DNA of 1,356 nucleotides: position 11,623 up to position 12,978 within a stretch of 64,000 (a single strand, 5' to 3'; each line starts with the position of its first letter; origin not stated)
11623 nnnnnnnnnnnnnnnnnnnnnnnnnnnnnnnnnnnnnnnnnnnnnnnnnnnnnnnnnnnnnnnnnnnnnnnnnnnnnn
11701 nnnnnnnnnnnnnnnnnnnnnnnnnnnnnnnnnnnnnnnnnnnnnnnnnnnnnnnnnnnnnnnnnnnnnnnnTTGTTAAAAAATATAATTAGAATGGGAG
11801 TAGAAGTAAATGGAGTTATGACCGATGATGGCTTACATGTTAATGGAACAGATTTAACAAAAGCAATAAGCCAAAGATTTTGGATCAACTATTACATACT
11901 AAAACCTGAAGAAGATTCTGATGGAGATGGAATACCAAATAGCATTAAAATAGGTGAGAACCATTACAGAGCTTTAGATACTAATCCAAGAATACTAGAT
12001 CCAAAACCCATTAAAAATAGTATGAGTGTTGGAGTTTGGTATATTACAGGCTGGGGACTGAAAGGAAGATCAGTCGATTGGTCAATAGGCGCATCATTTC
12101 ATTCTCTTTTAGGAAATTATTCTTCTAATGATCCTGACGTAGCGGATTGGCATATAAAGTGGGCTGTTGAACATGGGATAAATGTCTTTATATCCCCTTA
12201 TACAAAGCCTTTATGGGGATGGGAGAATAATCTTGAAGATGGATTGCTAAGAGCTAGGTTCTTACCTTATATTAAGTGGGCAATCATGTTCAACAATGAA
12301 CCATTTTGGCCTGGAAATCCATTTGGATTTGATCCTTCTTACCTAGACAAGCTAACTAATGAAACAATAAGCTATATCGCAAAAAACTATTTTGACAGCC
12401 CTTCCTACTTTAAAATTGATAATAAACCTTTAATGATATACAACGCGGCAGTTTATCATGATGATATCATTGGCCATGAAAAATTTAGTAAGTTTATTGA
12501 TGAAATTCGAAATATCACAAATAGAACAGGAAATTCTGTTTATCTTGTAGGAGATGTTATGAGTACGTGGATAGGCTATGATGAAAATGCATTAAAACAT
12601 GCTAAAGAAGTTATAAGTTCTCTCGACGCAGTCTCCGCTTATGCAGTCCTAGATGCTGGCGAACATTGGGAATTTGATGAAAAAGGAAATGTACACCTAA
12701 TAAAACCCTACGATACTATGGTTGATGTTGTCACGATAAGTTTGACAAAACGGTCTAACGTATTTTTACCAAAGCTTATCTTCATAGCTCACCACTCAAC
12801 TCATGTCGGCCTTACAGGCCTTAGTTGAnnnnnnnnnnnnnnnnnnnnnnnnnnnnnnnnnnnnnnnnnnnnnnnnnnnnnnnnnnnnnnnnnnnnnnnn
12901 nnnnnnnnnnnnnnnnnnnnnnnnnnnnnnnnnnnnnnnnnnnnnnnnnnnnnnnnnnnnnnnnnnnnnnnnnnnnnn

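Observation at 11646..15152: Compositionally anomalous islet between the two tRNA-Leu genes (AT-rich GH-like ORF, IS fragment, secreted protein, membrane-anchored wHTH)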

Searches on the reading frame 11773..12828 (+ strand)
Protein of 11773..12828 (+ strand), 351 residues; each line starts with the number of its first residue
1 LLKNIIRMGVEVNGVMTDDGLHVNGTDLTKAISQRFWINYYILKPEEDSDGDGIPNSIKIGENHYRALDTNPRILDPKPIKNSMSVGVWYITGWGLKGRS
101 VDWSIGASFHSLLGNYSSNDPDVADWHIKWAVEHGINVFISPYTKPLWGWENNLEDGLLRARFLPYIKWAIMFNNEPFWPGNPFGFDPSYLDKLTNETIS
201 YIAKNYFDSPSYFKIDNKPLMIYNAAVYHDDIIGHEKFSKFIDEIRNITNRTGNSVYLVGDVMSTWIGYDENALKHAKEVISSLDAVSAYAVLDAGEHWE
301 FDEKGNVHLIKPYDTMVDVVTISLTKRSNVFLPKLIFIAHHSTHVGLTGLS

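Call 9: search_protein_families(library=pfam, proteins=[window:11773-12828:+], max_evalue=0.1)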
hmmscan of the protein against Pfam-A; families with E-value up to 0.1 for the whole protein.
window:11773-12828:+ (351 aa): 1 family
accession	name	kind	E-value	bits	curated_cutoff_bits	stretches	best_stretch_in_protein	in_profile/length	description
PF16317.11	Glyco_hydro_99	-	3.6e-06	26.8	33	1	102-241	51-174/341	Glycosyl hydrolase family 99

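Call 12: find_homologous_proteins(query=window:11773-12828:+)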
Query window:11773-12828:+ (351 aa): 22 proteins with E <= 0.001 among 1882 candidates.
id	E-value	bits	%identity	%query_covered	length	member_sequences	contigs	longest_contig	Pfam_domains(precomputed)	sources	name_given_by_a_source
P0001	2.2e-231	785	100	96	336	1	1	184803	PF16317.12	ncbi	-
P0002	2.6e-131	456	70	83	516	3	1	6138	PF14307.13,PF16317.12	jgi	-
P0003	1.3e-103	365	53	90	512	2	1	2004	PF14307.13,PF16317.12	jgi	-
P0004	1.7e-103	365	58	82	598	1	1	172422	PF14307.13,PF16317.12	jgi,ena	-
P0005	7.2e-91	323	50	90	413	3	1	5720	PF16317.12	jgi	jgi:hypothetical protein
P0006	1.4e-71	259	44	91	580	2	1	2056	PF14307.13,PF16317.12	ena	-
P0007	1.6e-67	246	41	91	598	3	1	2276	PF14307.13,PF16317.12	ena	-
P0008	2.7e-67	245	42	95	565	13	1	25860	PF14307.13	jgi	-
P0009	3.0e-65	239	51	63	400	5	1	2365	-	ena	-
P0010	1.9e-49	187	37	85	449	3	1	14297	PF14307.13,PF16317.12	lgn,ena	-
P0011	5.4e-45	172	42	69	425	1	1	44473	PF14307.13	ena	-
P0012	1.6e-41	161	36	83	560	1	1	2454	-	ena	-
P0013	3.7e-33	133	36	69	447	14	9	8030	PF14307.13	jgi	jgi:hypothetical protein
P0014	9.4e-31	125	35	69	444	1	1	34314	PF14307.13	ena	-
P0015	1.2e-29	122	33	70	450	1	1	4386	PF14307.13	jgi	jgi:hypothetical protein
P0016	3.5e-18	84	37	42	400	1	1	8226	PF03659.21,PF14307.13,PF16317.12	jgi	jgi:hypothetical protein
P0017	1.8e-16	78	31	63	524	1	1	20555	PF14307.13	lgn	-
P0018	3.4e-15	74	29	62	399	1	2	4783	PF14307.13,PF16317.12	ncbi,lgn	-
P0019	8.2e-12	63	31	48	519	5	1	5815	PF03659.21,PF14307.13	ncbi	-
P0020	1.3e-9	56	28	72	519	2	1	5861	PF14307.13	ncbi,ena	-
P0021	3.6e-8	51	30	39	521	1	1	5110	PF14307.13,PF02018.24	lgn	-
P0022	4.9e-7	47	27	73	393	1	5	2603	PF14307.13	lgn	-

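Call 13: find_encoding_contigs(protein=P0001, flank=10000, max_places=4)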
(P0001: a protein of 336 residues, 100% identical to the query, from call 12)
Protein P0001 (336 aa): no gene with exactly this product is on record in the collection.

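Call 18: find_encoding_contigs(protein=P0025, flank=10000, max_places=6)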
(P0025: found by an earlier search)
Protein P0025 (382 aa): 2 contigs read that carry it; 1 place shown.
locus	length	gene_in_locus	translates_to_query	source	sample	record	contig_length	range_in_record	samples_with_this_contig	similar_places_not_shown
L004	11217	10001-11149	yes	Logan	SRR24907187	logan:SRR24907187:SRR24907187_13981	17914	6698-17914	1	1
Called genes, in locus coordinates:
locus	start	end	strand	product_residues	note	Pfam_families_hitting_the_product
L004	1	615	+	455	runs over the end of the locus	PF00206:Lyase_1, PF10397:ADSL_C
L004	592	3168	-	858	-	PF00270:DEAD, PF04851:ResIII, PF22527:DEXQc_Suv3, PF00271:Helicase_C (faint), PF00633:HHH (faint), PF21280:Helicase_dom4_arc, PF12826:HHH_2 (weak), PF14520:HHH_5, +1 more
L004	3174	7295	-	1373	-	PF14551:MCM_N, PF17207:MCM_OB, PF00493:MCM, PF14890:Intein_splicing, PF00493:MCM, PF14890:Intein_splicing, PF00493:MCM, PF17855:MCM_lid, +1 more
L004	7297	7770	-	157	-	-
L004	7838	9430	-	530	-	PF01645:Glu_synthase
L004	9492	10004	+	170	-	PF17146:PIN_6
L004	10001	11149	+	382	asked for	PF22458:RsmF-B_ferredox (weak), PF01472:PUA, PF26292:PUA_elF2D (weak), PF01189:Methyltr_RsmB-F, PF01728:FtsJ (weak), PF13847:Methyltransf_31 (weak)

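Call 19: find_encoding_contigs(protein=P0024, flank=10000, max_places=6)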
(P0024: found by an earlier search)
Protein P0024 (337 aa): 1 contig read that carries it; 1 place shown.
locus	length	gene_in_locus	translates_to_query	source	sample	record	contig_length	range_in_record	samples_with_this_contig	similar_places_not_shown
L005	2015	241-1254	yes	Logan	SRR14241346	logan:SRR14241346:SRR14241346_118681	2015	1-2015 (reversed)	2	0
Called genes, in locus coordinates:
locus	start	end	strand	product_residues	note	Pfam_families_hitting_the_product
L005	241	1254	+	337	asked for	PF24034:DUF7343, PF01047:MarR (weak), PF01978:TrmB (weak), PF09339:HTH_IclR (weak), PF12802:MarR_2, PF13412:HTH_24 (weak)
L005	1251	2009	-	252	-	PF11306:DUF3108 (weak)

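Call 23: search_protein_families(library=ncbifam, proteins=[window:11773-12828:+], max_evalue=10)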
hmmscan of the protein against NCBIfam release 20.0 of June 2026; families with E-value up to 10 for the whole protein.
window:11773-12828:+ (351 aa): 2 families
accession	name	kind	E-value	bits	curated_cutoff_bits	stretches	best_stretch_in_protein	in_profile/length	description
NF003743.0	PRK05340.1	equivalog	0.0054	15.9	134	1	238-289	23-69/242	UDP-2,3-diacylglucosamine diphosphatase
TIGR01854.1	lipid_A_lpxH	equivalog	0.013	14.8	190.35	1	241-289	20-66/231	UDP-2,3-diacylglucosamine diphosphatase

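Call 24: search_protein_families(library=pfam, proteins=[P0002, P0004], max_evalue=10)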
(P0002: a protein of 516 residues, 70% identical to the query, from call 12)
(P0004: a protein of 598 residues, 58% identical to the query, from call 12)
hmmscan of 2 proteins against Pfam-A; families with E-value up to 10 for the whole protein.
P0002 (516 aa): 3 families
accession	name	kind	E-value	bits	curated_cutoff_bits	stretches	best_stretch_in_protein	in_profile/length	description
PF14307.12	Glyco_tran_WbsX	-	2e-16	60.9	25.1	1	205-510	48-350/350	Glycosyltransferase WbsX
PF16317.11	Glyco_hydro_99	-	5.3e-08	32.8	33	1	196-320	53-165/341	Glycosyl hydrolase family 99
PF03659.20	Glyco_hydro_71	-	0.016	14.5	34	1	277-500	65-242/375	Glycosyl hydrolase family 71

P0004 (598 aa): 3 families
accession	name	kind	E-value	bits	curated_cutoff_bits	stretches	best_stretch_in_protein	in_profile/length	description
PF14307.12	Glyco_tran_WbsX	-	4.7e-10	39.9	25.1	1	290-591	49-349/350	Glycosyltransferase WbsX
PF16317.11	Glyco_hydro_99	-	1.5e-06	28.1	33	1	276-430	49-188/341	Glycosyl hydrolase family 99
PF02412.23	TSP_3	-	0.098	12.8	25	1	227-248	13-34/36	Thrombospondin type 3 repeat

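Call 37: find_encoding_contigs(protein=P0002, flank=6000, max_places=3)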
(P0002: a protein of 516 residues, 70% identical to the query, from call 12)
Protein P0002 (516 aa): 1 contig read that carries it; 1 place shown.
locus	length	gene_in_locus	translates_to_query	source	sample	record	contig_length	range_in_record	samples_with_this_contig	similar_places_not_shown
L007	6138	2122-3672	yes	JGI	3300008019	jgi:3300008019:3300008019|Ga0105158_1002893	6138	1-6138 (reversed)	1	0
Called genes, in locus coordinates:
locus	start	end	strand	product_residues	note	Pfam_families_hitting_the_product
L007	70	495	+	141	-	-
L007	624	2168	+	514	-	-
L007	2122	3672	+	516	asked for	PF16317:Glyco_hydro_99 (weak), PF14307:Glyco_tran_WbsX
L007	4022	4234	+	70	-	PF13551:HTH_29 (faint)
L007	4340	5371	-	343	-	-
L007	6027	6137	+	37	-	?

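Call 38: find_encoding_contigs(protein=P0004, flank=8000, max_places=3)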
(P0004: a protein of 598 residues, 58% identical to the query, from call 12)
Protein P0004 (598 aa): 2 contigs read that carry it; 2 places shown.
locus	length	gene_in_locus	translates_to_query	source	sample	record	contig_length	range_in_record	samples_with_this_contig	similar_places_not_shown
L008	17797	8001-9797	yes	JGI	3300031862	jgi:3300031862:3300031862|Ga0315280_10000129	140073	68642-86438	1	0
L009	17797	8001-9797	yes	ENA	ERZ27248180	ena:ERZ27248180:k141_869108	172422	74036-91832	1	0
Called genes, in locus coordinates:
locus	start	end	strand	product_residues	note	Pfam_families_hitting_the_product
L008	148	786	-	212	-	-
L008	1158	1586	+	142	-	PF01980:TrmO_N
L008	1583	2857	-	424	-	PF09861:Lar_N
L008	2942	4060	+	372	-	PF01950:FBPase_3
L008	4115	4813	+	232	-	PF03737:RraA-like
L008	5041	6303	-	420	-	-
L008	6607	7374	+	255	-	PF01411:tRNA-synt_2c, PF07973:tRNA_SAD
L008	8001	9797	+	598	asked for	PF16317:Glyco_hydro_99 (faint), PF14307:Glyco_tran_WbsX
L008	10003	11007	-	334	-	PF00296:Bac_luciferase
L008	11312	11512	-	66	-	-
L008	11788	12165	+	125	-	-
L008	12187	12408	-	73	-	-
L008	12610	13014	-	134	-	PF01850:PIN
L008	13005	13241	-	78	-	-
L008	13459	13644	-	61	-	-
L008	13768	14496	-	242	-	-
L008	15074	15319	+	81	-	-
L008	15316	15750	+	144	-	PF01850:PIN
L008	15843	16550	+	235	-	-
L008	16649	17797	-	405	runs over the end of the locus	-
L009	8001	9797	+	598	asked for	PF16317:Glyco_hydro_99 (faint), PF14307:Glyco_tran_WbsX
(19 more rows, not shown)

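Call 42: find_homologous_proteins(query=P0024)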
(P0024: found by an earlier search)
Query P0024 (337 aa): 6 proteins with E <= 0.001 among 7667 candidates.
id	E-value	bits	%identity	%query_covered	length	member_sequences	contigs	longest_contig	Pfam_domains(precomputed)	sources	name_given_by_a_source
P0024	1.3e-210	716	100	100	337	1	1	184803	PF01047.29,PF13412.13,PF01978.26,PF09339.17,PF12802.14,PF24034.2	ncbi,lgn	-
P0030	6.1e-149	513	71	100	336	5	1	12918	PF13412.13,PF09339.17,PF12802.14,PF24034.2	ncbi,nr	ncbi:MAG: hypothetical protein DRN96_03480 [Thermoproteota archaeon]|nr:MAG: hypothetical protein DR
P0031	1.3e-14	72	29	58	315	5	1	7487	PF13412.13,PF01978.26,PF12802.14,PF24034.2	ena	-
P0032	8.0e-10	56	38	31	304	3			PF12802.14,PF24034.2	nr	nr:MAG: hypothetical protein J07AB56_14050 [Candidatus Nanosalinarum sp. J07AB56]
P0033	1.2e-7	49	38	23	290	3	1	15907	PF24034.2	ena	-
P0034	6.5e-6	44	30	39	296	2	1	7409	PF24034.2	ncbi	ncbi:MAG: helix-turn-helix transcriptional regulator [Candidatus Nanohaloarchaea archaeon]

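Call 45: find_encoding_contigs(protein=P0030, flank=10000, max_places=4)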
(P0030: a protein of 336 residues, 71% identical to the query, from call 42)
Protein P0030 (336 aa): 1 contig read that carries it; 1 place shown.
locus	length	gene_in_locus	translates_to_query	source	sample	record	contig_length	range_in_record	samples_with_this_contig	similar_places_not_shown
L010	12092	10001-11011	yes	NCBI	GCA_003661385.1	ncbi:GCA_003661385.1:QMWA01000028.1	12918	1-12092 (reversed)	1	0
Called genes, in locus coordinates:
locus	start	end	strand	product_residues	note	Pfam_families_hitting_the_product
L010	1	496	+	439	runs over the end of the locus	PF00118:Cpn60_TCP1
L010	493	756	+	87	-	PF01192:RNA_pol_Rpb6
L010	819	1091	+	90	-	PF01918:Alba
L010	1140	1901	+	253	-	PF03029:ATP_bind_1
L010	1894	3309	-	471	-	PF02629:CoA_binding, PF13380:CoA_binding_2, PF13607:Succ_CoA_lig, PF19045:Ligase_CoA_2 (faint)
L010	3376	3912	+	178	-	-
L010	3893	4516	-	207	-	PF01871:AMMECR1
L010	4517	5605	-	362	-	PF01950:FBPase_3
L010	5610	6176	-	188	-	PF00352:TBP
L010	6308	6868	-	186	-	PF00717:Peptidase_S24 (weak), PF10502:Peptidase_S26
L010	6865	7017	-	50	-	-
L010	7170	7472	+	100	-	PF01253:SUI1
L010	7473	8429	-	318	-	PF08271:Zn_Ribbon_TF, PF00382:TFIIB, PF21886:BRF2-like_C_cyclin_rpt (faint), PF04545:Sigma70_r4 (faint), PF00382:TFIIB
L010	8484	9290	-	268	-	PF01940:DUF92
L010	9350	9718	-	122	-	PF01984:dsDNA_bind (weak)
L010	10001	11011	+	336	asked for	PF24034:DUF7343, PF09339:HTH_IclR (weak), PF12802:MarR_2, PF13412:HTH_24 (weak)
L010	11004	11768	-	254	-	PF11306:DUF3108 (weak)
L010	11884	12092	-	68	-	?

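Call 58: find_related_loci(query=A1, collection=viral_contigs, flank=8000)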
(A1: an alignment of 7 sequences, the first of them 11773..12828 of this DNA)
Query A1 (351 aa) in viral_contigs; peptide patterns used: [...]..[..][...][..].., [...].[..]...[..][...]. (x = any residue, [..] = any of these).
121 stretches matched a pattern, but none encodes a relative of the query by tblastn (E <= 1e-3).

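Call 62: find_related_loci(query=A4, collection=metagenome_contigs, flank=6000)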
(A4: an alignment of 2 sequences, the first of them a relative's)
Query A4 (337 aa) in metagenome_contigs; peptide patterns used: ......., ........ (x = any residue, [..] = any of these).
251 stretches matched a pattern; 1 encode a relative of the query (tblastn E <= 1e-3); 1 distinct loci.
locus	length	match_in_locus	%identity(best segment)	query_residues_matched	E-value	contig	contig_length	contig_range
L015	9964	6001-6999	70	5-337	5e-147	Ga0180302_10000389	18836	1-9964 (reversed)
